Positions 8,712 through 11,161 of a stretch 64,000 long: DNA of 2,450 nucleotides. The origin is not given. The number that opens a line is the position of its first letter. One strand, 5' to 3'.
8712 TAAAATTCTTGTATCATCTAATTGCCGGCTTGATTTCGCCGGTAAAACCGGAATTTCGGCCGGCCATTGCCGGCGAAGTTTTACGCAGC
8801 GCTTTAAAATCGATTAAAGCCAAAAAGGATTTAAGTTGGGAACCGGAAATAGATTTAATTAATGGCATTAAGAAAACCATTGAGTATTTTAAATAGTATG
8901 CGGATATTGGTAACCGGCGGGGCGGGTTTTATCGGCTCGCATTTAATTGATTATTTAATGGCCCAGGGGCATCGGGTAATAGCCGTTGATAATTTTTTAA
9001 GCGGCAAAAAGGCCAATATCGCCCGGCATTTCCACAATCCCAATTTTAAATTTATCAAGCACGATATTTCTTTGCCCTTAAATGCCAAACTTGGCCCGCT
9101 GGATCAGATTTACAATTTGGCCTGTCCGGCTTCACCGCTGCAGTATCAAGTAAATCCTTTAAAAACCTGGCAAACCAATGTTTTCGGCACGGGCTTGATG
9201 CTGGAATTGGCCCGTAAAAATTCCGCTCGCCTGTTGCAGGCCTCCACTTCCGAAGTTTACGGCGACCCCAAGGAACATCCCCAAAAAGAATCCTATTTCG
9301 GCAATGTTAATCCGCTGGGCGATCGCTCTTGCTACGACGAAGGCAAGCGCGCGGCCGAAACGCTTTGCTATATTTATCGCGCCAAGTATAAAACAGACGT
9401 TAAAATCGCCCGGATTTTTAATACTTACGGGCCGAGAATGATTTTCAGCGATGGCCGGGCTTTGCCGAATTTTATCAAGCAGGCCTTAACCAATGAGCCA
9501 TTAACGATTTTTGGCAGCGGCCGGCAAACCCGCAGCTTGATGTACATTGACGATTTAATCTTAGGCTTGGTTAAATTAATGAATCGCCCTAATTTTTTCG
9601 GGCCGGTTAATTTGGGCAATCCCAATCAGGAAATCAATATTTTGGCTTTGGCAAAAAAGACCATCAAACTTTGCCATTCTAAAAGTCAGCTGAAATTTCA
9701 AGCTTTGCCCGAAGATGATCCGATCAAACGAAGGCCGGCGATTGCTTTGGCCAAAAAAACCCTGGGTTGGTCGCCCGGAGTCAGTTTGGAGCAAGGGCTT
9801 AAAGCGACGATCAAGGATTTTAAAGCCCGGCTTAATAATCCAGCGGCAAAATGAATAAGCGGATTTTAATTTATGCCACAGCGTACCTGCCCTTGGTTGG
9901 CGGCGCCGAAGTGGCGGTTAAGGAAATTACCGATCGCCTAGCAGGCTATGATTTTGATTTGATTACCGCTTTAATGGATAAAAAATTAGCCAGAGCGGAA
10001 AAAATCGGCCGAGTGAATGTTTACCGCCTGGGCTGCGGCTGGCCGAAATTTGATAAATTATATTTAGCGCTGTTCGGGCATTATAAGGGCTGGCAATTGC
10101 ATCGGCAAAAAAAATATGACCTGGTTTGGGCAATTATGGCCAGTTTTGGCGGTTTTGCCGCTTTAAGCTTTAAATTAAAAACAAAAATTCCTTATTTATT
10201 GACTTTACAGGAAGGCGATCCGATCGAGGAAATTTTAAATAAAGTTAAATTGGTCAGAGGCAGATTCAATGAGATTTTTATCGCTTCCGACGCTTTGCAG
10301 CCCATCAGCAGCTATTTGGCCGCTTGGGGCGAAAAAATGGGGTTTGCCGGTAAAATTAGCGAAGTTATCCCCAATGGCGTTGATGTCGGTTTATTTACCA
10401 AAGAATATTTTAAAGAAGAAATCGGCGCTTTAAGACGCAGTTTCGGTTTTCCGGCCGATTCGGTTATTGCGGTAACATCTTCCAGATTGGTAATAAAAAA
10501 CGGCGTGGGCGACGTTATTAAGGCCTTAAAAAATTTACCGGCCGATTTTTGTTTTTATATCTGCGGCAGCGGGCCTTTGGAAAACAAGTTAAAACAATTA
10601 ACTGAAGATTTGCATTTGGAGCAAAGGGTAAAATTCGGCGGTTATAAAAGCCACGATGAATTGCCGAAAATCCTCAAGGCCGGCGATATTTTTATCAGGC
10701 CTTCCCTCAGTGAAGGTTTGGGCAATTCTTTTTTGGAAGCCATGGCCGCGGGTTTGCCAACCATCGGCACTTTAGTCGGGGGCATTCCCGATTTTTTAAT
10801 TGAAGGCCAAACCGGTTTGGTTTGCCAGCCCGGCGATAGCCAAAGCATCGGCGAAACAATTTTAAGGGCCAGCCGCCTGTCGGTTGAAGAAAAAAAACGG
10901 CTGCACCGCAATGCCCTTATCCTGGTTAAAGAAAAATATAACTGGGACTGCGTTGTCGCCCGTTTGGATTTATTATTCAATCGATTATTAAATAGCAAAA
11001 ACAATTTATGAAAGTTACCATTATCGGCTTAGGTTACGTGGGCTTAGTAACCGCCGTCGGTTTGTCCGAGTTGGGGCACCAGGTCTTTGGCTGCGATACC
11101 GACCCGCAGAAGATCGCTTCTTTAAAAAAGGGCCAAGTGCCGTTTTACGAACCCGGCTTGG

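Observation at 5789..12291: UDP-xylose supply (Ugd plus two UXS paralogs plus a GalE-like enzyme) wired into a GT2/GT4 assembly line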

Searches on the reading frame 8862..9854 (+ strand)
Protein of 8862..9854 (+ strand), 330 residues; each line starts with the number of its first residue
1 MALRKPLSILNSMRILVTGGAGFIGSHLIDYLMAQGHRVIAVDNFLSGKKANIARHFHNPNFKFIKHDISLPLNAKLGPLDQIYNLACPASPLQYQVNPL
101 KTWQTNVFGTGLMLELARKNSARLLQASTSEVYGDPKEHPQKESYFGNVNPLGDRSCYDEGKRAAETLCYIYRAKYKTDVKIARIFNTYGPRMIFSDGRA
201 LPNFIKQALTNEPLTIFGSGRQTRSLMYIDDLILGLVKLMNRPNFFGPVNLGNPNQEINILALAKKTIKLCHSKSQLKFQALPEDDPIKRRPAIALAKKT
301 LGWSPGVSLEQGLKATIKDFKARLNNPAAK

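Call 3: search_protein_families(library=pfam, proteins=[window:8862-9854:+])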
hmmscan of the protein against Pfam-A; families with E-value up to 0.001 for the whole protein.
window:8862-9854:+ (330 aa): 6 families
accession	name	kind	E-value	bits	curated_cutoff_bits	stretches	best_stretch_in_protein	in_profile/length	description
PF01370.27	Epimerase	-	5.7e-51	173.7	20.9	1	15-245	1-230/240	NAD dependent epimerase/dehydratase family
PF16363.11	GDP_Man_Dehyd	-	3.7e-47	161.8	27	1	16-315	1-331/332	GDP-mannose 4,6 dehydratase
PF02719.21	Polysacc_synt_2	-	6.9e-08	32.5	20.2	0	15-122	1-120/293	Polysaccharide biosynthesis protein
PF01073.25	3Beta_HSD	-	1.6e-07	31.1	22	1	16-229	1-218/280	3-beta hydroxysteroid dehydrogenase/isomerase family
PF07993.18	NAD_binding_4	-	1.8e-06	27.7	20.1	0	101-185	107-204/258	Male sterility protein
PF04321.23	RmlD_sub_bind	-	7.5e-06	25.7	27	1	13-216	1-175/287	RmlD substrate binding domain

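Call 5: search_protein_families(library=ncbifam, proteins=[window:8862-9854:+], max_evalue=0.00001)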
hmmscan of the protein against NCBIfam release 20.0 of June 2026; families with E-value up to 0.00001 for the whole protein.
window:8862-9854:+ (330 aa): 21 families
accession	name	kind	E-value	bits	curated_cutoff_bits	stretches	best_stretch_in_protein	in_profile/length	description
TIGR01181.1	dTDP_gluc_dehyt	equivalog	1.4e-39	136.1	365.1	1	14-320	1-311/321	dTDP-glucose 4,6-dehydratase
TIGR04180.1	EDH_00030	hypoth_equivalog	1.1e-32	113.3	475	1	15-279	1-264/297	NAD-dependent 4,6-dehydratase LegB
NF005998.1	PRK08125.1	equivalog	7.8e-27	93.9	777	1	9-318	312-647/649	bifunctional UDP-4-amino-4-deoxy-L-arabinose formyltransferase/UDP-glucuronic acid oxidase ArnA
NF008872.0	PRK11908.1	equivalog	2.6e-23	82.6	294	1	13-325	2-340/349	bifunctional UDP-4-keto-pentose/UDP-xylose synthase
NF007490.0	PRK10084.1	subfamily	9.4e-21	74.2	649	1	13-320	1-334/361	dTDP-glucose 4,6-dehydratase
TIGR01179.1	galE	equivalog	1.4e-20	73.4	262.3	1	14-232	1-234/332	UDP-glucose 4-epimerase GalE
NF007582.0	PRK10217.1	equivalog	1.2e-19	70.6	698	1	14-320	3-331/355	dTDP-glucose 4,6-dehydratase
TIGR02197.1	heptose_epim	equivalog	1.8e-19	70.1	274.6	1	15-285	1-274/316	ADP-glyceromanno-heptose 6-epimerase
NF011728.1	PRK15181.1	equivalog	1.9e-15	56.7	760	1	9-235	12-244/348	Vi polysaccharide biosynthesis UDP-N-acetylglucosaminuronic acid C-4 epimerase TviC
NF047922.1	GDPFucSynFcl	equivalog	3.9e-15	56.1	500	1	13-322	3-303/308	GDP-L-fucose synthase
TIGR02622.1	CDP_4_6_dhtase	equivalog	1.6e-14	53.8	278.45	1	11-322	3-332/352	CDP-glucose 4,6-dehydratase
NF007956.0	PRK10675.1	subfamily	6e-13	48.6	394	1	13-203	1-198/338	UDP-glucose 4-epimerase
NF041015.1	UDPsulfquin_syn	equivalog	4.6e-10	39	575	0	198-269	236-307/384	UDP-sulfoquinovose synthase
TIGR01777.1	yfcH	hypoth_equivalog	7.1e-10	38.9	207.35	0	15-53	1-39/292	TIGR01777 family oxidoreductase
NF042422.1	oxyalk_red_OleD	equivalog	7.3e-10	38.7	580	1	13-233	1-208/329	2-alkyl-3-oxoalkanoate reductase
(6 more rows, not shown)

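Call 8: search_solved_structures(query=window:8862-9854:+, max_evalue=1e-10, show_alignments=1)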
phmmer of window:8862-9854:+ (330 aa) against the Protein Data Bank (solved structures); distinct sequences matched with E-value up to 1e-10: 92 (the best 60 are shown).
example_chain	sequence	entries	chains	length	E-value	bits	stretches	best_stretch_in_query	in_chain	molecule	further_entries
2b69_A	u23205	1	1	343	1.8e-105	356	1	13-325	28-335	UDP-glucuronate decarboxylase 1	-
4gll_A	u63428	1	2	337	1.8e-105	356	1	13-325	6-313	UDP-glucuronic acid decarboxylase 1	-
4m55_A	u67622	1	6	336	9.2e-105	353.6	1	13-325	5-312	UDP-glucuronic acid decarboxylase 1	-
4lk3_A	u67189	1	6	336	1.3e-104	353.2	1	13-325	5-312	UDP-glucuronic acid decarboxylase 1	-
6zl6_A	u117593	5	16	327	9.2e-35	123.6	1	13-320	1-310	Epimerase domain-containing protein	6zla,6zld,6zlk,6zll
6zlj_A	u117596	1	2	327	2.3e-34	122.3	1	13-320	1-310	Epimerase domain-containing protein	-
7ys8_A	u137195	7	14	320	5.1e-32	114.6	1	13-322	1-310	UDP-glucose 4-epimerase | UDP-glucose 4-epimerase along with EC 5.1.3.2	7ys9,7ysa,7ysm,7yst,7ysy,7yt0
8vr2_A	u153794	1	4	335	8.1e-32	113.9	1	10-326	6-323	NAD-dependent epimerase/dehydratase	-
6bi4_A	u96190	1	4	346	3.5e-31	111.9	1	11-320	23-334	dTDP-glucose 4,6-dehydratase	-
4zrm_A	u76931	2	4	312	1.7e-30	109.6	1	12-323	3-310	UDP-glucose 4-epimerase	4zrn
6bwl_A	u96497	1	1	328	4.5e-30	108.2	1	13-328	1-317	Pal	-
8rdg_A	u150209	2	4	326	5.9e-30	107.8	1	13-318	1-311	SDR family NAD(P)-dependent oxidoreductase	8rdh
8rdi_A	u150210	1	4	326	2.1e-29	106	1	13-318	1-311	SDR family NAD(P)-dependent oxidoreductase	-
8sg0_A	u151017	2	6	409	4.8e-26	95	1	6-324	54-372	GDP-mannose 3,5-epimerase | GDP-mannose 3,5 epimerase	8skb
6wjb_A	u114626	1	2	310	8.6e-26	94.1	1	12-243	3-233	NAD-dependent epimerase/dehydratase family protein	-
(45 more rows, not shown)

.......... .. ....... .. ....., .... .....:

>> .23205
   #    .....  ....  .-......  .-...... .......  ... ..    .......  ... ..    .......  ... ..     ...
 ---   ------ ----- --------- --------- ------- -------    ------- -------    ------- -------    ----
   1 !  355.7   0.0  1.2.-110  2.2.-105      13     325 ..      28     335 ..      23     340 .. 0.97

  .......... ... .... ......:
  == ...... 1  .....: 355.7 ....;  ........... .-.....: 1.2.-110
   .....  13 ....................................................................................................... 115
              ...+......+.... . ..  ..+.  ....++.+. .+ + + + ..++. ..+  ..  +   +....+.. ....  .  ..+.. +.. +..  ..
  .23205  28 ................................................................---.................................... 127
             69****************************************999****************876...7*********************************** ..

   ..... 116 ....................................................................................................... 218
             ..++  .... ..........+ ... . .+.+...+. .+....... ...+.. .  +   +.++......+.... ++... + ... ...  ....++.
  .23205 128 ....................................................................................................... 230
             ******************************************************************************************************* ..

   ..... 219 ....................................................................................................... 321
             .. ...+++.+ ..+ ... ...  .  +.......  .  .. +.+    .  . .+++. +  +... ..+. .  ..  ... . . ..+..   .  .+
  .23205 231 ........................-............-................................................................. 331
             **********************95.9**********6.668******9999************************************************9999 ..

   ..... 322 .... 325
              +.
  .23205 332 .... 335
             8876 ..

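Call 53: find_homologous_proteins(query=window:8862-9854:+, max_evalue=1e-30)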
Query window:8862-9854:+ (330 aa): 8000 proteins with E <= 1e-30 among 8000 candidates; the best 120 are listed.
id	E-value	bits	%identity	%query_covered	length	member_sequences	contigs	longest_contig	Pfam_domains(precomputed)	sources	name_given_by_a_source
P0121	2.2e-213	725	100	96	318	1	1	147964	PF04321.24,PF16363.12,PF02719.22,PF01073.26,PF07993.19,PF01370.28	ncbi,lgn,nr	ncbi:MAG: SDR family oxidoreductase [Candidatus Komeilibacteria bacterium]|nr:SDR family oxidoreduct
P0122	9.5e-137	474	67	95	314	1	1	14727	PF04321.24,PF16363.12,PF02719.22,PF01073.26,PF07993.19,PF01370.28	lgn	-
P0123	5.4e-131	455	63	94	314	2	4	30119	PF04321.24,PF16363.12,PF02719.22,PF01073.26,PF07993.19,PF01370.28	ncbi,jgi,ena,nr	ncbi:MAG TPA: UDP-glucuronic acid decarboxylase family protein [Patescibacteria group bacterium]|nr:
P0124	1.5e-130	453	65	95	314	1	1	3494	PF04321.24,PF16363.12,PF02719.22,PF01073.26,PF07993.19,PF01370.28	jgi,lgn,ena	-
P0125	3.4e-130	452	64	95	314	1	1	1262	PF04321.24,PF16363.12,PF02719.22,PF01073.26,PF07993.19,PF01370.28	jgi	jgi:UDP-glucuronate decarboxylase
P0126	8.5e-130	451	63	94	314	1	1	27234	PF04321.24,PF16363.12,PF02719.22,PF01073.26,PF07993.19,PF01370.28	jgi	jgi:UDP-glucuronate decarboxylase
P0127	2.2e-129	449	63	95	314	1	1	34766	PF04321.24,PF16363.12,PF02719.22,PF01073.26,PF07993.19,PF01370.28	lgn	-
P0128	4.2e-129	448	64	94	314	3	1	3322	PF04321.24,PF16363.12,PF02719.22,PF01073.26,PF07993.19,PF01370.28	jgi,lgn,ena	-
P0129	2.8e-127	442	64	95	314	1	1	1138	PF04321.24,PF16363.12,PF02719.22,PF01073.26,PF07993.19,PF01370.28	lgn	-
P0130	3.4e-127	442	63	94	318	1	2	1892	PF04321.24,PF16363.12,PF02719.22,PF01073.26,PF07993.19,PF01370.28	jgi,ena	-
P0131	6.7e-127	441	62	94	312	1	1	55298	PF04321.24,PF16363.12,PF02719.22,PF01073.26,PF07993.19,PF01370.28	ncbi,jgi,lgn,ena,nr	ncbi:SDR family oxidoreductase [Patescibacteria group bacterium]|nr:SDR family oxidoreductase [Pates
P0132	1.0e-126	441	61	95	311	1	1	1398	PF04321.24,PF16363.12,PF02719.22,PF01073.26,PF07993.19,PF01370.28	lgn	-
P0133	3.4e-125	436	64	95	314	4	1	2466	PF04321.24,PF16363.12,PF02719.22,PF01073.26,PF07993.19,PF01370.28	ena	-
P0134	7.6e-125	434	62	95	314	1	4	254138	PF04321.24,PF16363.12,PF02719.22,PF01073.26,PF07993.19,PF01370.28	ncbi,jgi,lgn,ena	-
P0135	1.6e-123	430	61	95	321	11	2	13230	PF04321.24,PF16363.12,PF02719.22,PF01073.26,PF07993.19,PF01370.28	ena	-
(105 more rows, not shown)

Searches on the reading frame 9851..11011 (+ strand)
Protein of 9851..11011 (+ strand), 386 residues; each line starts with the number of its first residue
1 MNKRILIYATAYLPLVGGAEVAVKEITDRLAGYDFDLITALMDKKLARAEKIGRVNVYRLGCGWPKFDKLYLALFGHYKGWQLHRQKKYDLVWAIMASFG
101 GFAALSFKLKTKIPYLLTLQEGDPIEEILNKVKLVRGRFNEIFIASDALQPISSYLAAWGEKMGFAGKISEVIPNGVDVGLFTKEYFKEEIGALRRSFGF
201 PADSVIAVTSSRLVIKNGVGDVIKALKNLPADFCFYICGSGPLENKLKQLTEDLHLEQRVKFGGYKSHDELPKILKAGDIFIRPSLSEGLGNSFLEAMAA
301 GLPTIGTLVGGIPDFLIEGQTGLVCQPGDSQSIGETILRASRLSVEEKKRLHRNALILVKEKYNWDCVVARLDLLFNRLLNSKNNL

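Call 3: search_protein_families(library=pfam, proteins=[window:9851-11011:+])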
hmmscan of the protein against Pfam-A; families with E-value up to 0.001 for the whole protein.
window:9851-11011:+ (386 aa): 6 families
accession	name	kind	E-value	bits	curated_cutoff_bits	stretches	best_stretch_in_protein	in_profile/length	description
PF00534.26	Glycos_transf_1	-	7.7e-34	117.1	26.4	1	194-355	5-169/172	Glycosyl transferases group 1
PF13692.12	Glyco_trans_1_4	-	5.8e-28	98.4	27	1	208-339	5-138/142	Glycosyl transferases group 1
PF13439.12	Glyco_transf_4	-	6.3e-11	43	28.5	1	16-179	1-168/170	Glycosyltransferase Family 4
PF13579.12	Glyco_trans_4_4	-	0.00016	22.5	29.7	1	17-124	1-106/158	Glycosyl transferase 4-like domain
PF13524.12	Glyco_trans_1_2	-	0.00055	20.3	25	1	223-369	6-139/144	Glycosyl transferase-like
PF20706.3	GT4-conflict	-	0.00089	18.8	26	0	259-318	262-322/385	Family 4 Glycosyltransferase in conflict systems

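Call 5: search_protein_families(library=ncbifam, proteins=[window:9851-11011:+], max_evalue=0.00001)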
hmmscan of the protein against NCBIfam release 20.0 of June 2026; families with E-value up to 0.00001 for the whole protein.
window:9851-11011:+ (386 aa): 33 families (the best 25 are shown)
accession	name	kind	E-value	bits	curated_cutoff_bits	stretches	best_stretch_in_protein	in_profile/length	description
NF047684.1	TeichurnBiosyTuaC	equivalog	7e-30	104.2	550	1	87-366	107-376/391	teichuronic acid biosynthesis protein TuaC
TIGR03999.1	thiol_BshA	equivalog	1.9e-26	92.9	273.7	1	145-380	144-374/375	N-acetyl-alpha-D-glucosaminyl L-malate synthase BshA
TIGR03088.1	stp2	hypoth_equivalog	9.7e-26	90.7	409.05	1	152-380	143-374/374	TIGR03088 family PEP-CTERM/XrtA system glycosyltransferase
TIGR04005.1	wcaL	equivalog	3.5e-22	78.8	537.6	1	138-375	167-402/406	colanic acid biosynthesis glycosyltransferase WcaL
NF041876.1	EPS_EpsE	equivalog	2.6e-21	76.3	400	1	202-362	212-379/389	exopolysaccharide biosynthesis GT4 family glycosyltransferase EpsE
TIGR04063.1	stp3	hypoth_equivalog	9.4e-20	70.8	442.05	1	166-380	178-396/397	TIGR04063 family PEP-CTERM/XrtA system glycosyltransferase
NF038295.1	EPS_HpsP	equivalog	4e-18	65.6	550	1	81-372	85-380/388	hormogonium polysaccharide biosynthesis glycosyltransferase HpsP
NF049988.1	MGlcDAGSynMgs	equivalog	2.2e-17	63.5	400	1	171-381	179-389/398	alpha-monoglucosyldiacylglycerol synthase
TIGR02149.1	glgA_Coryne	subfamily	8.8e-16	58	302.4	1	171-371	172-382/391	glycogen synthase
NF053787.1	GlcN_PG_synth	equivalog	1.1e-15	57.4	480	1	171-379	167-359/361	N-acetylglucosaminyl phosphatidylglycerol synthase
TIGR03449.1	mycothiol_MshA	equivalog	2.2e-15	56.5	462.5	1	171-378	191-402/406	D-inositol-3-phosphate glycosyltransferase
NF046085.1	XrtY_assoc_Gly1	equivalog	1e-14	54.2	400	1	209-379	214-384/387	XrtY-associated glycosyltransferase XYAG1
NF007640.0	PRK10307.1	subfamily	5.7e-14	51.9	276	1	145-372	171-400/411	WcaI family glycosyltransferase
TIGR04047.1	MSMEG_0565_glyc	hypoth_equivalog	1e-12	47.9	259.85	1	170-368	161-363/373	MSMEG_0565 family glycosyltransferase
NF038229.1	Glyco4_Geo_Pelo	equivalog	2e-12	46.8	400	1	85-367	52-324/338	GPMC system family 4 glycosyltransferase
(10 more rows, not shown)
